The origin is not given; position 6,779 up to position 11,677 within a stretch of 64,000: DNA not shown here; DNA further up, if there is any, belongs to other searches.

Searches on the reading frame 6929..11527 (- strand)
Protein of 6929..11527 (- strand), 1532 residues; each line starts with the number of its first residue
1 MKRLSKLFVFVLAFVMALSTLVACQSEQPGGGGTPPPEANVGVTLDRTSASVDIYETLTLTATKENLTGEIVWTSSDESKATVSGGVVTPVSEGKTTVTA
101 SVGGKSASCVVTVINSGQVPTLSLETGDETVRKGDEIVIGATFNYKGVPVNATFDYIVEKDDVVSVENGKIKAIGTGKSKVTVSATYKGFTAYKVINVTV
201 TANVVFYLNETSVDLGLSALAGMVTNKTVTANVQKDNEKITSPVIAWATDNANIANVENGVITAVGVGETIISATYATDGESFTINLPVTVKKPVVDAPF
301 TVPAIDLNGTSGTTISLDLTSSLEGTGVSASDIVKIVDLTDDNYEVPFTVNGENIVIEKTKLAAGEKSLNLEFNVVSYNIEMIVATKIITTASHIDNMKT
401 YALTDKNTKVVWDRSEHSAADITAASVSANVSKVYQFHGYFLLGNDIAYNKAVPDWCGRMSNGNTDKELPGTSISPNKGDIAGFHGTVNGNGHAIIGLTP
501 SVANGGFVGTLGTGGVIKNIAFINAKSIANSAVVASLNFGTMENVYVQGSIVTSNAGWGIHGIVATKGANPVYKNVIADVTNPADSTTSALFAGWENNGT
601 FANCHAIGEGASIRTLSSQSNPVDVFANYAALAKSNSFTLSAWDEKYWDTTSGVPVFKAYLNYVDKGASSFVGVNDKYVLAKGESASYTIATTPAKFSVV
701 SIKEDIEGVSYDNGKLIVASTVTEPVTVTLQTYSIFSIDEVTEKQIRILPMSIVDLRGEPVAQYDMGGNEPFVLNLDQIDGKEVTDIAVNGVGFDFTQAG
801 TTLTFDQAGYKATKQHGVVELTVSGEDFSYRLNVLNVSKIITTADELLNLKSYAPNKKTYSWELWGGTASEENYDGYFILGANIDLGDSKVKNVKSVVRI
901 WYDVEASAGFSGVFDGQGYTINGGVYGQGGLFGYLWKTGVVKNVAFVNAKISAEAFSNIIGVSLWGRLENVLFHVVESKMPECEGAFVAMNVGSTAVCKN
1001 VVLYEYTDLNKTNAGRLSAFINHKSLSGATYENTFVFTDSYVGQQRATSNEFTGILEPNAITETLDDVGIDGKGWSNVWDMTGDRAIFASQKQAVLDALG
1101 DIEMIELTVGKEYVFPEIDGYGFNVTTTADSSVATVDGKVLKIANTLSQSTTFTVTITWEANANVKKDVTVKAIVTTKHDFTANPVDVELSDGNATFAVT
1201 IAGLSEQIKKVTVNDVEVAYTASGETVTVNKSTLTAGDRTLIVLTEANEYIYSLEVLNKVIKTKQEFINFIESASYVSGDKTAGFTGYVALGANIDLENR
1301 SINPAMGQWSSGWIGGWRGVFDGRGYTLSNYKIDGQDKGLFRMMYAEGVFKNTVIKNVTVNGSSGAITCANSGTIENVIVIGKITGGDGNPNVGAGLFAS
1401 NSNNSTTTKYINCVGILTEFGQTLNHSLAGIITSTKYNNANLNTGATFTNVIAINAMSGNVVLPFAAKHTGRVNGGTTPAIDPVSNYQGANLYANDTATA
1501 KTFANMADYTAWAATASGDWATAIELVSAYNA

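Call 13: search_protein_families(library=pfam, proteins=[window:6929-11527:-])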
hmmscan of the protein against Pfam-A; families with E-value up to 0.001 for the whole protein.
window:6929-11527:- (1532 aa): 2 families
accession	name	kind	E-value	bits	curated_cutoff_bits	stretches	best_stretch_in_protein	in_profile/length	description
PF21461.3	HL_N-beta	-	3.4e-09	36.8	27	0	76-106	19-49/57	Hyaluronate lyase, N-terminal beta-sheet domain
PF22359.2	Big-like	-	0.00039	21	27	1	61-115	2-48/48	Bacterial Ig-like domain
